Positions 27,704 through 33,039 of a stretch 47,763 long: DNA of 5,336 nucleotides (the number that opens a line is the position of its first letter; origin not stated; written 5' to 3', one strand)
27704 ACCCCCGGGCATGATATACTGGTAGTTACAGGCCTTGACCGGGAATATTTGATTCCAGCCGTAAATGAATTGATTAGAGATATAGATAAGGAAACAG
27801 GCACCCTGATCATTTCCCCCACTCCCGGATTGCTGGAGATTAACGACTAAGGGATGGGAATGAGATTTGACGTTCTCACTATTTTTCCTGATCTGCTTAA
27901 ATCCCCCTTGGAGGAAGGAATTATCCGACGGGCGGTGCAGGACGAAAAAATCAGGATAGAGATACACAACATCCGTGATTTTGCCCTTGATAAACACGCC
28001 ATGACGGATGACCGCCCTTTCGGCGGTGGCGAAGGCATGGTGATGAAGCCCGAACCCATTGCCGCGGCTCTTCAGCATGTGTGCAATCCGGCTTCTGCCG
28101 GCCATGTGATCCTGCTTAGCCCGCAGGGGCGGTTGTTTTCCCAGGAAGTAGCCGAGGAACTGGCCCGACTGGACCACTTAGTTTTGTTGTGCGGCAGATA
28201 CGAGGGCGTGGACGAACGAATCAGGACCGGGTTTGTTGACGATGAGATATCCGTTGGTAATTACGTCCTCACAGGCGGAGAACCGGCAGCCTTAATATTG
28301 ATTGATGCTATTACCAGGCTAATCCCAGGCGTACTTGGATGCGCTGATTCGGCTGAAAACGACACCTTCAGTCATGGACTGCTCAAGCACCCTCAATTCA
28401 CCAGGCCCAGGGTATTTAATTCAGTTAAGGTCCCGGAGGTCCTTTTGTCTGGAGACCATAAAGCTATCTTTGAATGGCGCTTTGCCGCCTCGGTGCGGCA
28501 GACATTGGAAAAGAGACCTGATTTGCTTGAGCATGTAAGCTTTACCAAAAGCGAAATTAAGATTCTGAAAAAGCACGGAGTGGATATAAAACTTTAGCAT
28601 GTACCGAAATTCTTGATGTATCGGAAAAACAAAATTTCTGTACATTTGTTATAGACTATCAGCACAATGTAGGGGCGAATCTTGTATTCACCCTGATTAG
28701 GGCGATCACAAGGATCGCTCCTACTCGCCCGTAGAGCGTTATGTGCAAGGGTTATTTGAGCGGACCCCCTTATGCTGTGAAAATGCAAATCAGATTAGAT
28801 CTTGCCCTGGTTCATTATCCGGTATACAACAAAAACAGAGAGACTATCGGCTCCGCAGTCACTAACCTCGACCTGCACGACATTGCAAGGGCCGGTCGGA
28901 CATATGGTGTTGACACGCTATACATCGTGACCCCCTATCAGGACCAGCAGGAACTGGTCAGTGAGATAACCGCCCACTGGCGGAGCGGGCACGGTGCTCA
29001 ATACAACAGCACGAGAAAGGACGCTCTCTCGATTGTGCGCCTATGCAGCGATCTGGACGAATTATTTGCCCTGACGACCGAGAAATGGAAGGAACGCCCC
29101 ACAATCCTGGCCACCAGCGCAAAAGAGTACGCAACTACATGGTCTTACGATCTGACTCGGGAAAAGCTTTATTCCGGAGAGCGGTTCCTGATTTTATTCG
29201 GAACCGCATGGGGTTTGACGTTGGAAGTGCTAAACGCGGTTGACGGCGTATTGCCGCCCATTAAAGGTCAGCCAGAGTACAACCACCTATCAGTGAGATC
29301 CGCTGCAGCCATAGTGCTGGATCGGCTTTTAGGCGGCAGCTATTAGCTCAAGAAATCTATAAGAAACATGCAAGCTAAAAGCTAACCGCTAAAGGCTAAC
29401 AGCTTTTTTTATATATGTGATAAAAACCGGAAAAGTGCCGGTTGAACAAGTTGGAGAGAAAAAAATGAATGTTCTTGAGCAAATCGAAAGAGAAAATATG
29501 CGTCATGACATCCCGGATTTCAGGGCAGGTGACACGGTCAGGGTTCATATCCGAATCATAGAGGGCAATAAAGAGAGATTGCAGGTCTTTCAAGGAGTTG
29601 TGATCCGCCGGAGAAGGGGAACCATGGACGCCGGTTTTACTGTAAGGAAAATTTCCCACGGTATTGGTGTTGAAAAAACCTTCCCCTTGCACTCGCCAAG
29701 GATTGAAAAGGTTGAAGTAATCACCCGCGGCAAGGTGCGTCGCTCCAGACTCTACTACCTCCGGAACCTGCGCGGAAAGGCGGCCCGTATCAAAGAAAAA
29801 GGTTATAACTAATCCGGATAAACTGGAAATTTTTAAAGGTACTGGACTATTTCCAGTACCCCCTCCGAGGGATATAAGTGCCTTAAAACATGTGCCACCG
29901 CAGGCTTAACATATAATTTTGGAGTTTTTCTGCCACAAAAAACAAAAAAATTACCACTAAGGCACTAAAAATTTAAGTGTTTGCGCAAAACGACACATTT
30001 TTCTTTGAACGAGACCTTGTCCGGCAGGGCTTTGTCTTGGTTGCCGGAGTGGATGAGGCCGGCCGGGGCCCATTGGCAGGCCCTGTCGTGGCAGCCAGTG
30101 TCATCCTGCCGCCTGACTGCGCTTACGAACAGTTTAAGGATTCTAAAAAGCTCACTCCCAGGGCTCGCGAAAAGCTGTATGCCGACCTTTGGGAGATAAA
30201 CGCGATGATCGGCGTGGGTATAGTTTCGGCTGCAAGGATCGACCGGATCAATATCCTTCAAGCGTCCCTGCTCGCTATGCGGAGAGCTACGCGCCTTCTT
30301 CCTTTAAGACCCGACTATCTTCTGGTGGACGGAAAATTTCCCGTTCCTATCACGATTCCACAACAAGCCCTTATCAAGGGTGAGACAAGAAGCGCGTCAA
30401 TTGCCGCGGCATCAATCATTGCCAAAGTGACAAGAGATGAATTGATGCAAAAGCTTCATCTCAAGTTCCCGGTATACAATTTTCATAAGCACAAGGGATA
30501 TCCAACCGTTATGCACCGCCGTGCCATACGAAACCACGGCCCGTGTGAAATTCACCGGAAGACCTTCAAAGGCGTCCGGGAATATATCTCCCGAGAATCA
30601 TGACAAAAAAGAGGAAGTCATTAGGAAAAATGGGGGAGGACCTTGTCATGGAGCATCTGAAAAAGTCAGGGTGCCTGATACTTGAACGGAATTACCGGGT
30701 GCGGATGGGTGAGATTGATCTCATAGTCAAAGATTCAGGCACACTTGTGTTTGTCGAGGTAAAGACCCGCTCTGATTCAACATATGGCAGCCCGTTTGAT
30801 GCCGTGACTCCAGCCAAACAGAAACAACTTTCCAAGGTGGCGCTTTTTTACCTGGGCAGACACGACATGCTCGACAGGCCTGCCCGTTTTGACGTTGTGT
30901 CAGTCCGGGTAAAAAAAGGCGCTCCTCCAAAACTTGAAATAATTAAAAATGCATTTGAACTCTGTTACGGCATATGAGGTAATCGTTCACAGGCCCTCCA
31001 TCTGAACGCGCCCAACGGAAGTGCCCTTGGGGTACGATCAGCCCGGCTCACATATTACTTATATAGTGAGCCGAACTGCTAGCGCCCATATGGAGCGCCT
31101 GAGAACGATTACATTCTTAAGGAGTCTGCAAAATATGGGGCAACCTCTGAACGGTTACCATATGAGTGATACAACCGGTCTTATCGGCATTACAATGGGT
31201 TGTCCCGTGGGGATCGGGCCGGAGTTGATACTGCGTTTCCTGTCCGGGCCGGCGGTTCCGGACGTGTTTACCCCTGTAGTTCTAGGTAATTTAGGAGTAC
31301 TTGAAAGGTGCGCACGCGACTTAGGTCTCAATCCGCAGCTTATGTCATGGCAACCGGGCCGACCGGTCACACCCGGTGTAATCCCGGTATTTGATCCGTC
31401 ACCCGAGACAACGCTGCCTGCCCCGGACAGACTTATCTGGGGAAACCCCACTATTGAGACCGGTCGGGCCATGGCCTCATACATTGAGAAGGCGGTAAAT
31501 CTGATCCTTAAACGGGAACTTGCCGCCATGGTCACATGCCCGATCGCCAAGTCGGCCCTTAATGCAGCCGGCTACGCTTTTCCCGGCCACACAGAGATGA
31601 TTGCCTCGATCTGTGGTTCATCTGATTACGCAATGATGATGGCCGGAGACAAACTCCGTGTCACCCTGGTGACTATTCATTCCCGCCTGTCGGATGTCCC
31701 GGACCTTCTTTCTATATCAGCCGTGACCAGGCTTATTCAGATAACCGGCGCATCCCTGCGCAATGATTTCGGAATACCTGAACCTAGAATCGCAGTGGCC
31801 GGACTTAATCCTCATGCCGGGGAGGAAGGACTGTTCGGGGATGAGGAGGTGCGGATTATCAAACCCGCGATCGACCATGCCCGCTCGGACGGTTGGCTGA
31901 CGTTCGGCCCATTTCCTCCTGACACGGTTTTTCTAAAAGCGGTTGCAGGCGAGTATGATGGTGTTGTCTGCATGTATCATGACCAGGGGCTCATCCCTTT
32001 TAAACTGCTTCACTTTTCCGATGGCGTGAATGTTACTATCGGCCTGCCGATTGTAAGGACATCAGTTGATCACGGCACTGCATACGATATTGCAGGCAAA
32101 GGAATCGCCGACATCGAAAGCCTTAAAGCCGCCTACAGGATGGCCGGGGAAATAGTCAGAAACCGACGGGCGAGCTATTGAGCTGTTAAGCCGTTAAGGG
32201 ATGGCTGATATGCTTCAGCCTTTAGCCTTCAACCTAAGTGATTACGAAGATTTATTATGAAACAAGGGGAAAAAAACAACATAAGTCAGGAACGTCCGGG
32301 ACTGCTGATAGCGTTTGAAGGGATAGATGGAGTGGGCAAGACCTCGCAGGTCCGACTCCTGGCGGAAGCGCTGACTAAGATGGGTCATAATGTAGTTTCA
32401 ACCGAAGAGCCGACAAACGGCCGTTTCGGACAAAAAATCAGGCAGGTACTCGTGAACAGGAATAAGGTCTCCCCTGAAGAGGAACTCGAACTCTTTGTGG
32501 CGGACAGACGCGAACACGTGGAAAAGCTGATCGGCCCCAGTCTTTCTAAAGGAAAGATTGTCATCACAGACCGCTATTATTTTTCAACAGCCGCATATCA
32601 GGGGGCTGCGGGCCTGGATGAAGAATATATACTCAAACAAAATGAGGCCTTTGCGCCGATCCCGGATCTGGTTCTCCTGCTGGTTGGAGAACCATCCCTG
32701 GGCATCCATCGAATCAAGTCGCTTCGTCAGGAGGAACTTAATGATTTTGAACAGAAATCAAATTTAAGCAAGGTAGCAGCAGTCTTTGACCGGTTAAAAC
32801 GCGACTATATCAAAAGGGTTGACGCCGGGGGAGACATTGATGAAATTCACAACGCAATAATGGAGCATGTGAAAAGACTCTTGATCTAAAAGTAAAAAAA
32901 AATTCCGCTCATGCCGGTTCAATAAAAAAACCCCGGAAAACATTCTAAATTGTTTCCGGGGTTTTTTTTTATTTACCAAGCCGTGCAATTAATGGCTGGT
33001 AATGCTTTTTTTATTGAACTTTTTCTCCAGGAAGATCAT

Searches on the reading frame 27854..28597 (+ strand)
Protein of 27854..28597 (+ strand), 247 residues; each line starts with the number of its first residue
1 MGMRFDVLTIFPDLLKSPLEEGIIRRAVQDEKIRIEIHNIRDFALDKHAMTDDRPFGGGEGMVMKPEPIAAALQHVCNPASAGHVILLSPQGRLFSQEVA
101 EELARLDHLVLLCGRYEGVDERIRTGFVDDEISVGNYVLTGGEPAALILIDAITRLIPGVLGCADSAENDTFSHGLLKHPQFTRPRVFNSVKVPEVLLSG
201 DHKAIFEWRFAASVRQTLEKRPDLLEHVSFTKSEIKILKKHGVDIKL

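Call 24: search_protein_families(library=pfam, max_evalue=0.001, proteins=[window:27854-28597:+])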
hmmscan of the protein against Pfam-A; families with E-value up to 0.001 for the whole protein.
window:27854-28597:+ (247 aa): 1 family
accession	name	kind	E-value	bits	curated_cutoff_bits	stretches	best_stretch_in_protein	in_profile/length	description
PF01746.26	tRNA_m1G_MT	-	3.2e-56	190.6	27.3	1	26-222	3-195/195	tRNA (Guanine-1)-methyltransferase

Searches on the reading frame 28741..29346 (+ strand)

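Call 24: search_protein_families(library=pfam, max_evalue=0.001, proteins=[window:28741-29346:+])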
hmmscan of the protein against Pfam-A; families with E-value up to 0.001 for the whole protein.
window:28741-29346:+ (201 aa): 1 family
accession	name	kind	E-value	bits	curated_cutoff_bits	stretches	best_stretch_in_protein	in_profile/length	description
PF09936.14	Methyltrn_RNA_4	-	2.2e-71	239.9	22.6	1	19-198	2-182/182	SAM-dependent RNA methyltransferase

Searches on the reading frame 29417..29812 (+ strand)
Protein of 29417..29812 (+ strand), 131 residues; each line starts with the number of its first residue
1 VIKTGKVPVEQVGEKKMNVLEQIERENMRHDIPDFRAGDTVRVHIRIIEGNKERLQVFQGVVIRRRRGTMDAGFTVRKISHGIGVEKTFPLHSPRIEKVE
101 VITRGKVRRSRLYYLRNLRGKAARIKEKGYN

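Call 24: search_protein_families(library=pfam, max_evalue=0.001, proteins=[window:29417-29812:+])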
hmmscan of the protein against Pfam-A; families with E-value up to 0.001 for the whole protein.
window:29417-29812:+ (131 aa): 1 family
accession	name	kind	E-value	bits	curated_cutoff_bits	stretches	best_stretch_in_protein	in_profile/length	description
PF01245.26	Ribosomal_L19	-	4.9e-50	168.6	22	1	19-128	2-111/111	Ribosomal protein L19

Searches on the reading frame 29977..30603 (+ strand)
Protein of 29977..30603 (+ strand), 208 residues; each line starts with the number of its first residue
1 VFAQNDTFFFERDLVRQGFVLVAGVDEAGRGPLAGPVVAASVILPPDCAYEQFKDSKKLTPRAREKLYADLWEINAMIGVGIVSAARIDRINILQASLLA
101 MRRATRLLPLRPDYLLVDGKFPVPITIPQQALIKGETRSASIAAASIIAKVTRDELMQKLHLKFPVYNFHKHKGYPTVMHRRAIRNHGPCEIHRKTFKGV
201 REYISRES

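Call 24: search_protein_families(library=pfam, max_evalue=0.001, proteins=[window:29977-30603:+])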
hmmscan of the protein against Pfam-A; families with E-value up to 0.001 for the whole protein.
window:29977-30603:+ (208 aa): 1 family
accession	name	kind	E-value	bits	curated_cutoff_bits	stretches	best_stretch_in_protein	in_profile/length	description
PF01351.25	RNase_HII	-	2.8e-37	129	25.8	1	23-198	1-197/199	Ribonuclease HII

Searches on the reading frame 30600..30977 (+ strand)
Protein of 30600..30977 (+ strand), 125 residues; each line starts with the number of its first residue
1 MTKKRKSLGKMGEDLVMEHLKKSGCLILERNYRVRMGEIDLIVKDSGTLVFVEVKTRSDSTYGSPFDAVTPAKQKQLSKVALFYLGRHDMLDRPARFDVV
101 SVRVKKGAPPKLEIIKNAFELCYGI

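Call 41: search_protein_families(library=pfam, max_evalue=0.0001, proteins=[window:30600-30977:+])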
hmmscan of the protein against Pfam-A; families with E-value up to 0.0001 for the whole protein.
window:30600-30977:+ (125 aa): 2 families
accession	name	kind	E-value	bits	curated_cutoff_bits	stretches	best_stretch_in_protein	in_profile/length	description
PF02021.23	UPF0102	-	1.8e-28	99.1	23.6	1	12-102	1-80/80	Uncharacterised protein family UPF0102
PF08378.17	NERD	-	8.5e-07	29.9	22.1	1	9-64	2-64/111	Nuclease-related domain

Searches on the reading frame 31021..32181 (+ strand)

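Call 41: search_protein_families(library=pfam, max_evalue=0.0001, proteins=[window:31021-32181:+])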
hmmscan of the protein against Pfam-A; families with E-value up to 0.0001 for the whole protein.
window:31021-32181:+ (386 aa): 1 family
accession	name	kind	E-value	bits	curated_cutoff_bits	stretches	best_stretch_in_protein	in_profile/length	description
PF04166.17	PdxA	-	2.4e-106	355.8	27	1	83-375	3-286/286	Pyridoxal phosphate biosynthetic protein PdxA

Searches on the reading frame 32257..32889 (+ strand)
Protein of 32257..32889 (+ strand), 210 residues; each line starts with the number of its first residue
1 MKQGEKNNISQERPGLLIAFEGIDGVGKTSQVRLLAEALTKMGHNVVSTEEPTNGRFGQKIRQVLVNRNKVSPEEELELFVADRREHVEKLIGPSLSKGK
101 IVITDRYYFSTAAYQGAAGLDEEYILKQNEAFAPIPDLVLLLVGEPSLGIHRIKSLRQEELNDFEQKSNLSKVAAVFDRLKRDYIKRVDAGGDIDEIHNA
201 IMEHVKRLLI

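Call 42: search_protein_families(library=pfam, max_evalue=0.0001, proteins=[window:32257-32889:+])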
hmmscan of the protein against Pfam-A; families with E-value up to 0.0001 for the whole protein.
window:32257-32889:+ (210 aa): 2 families
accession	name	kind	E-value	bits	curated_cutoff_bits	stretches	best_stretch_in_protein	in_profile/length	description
PF02223.23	Thymidylate_kin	-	1.2e-48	165.7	27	1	20-201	1-185/185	Thymidylate kinase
PF13521.12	AAA_28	-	2.1e-05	25.2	27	1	18-161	2-132/164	AAA domain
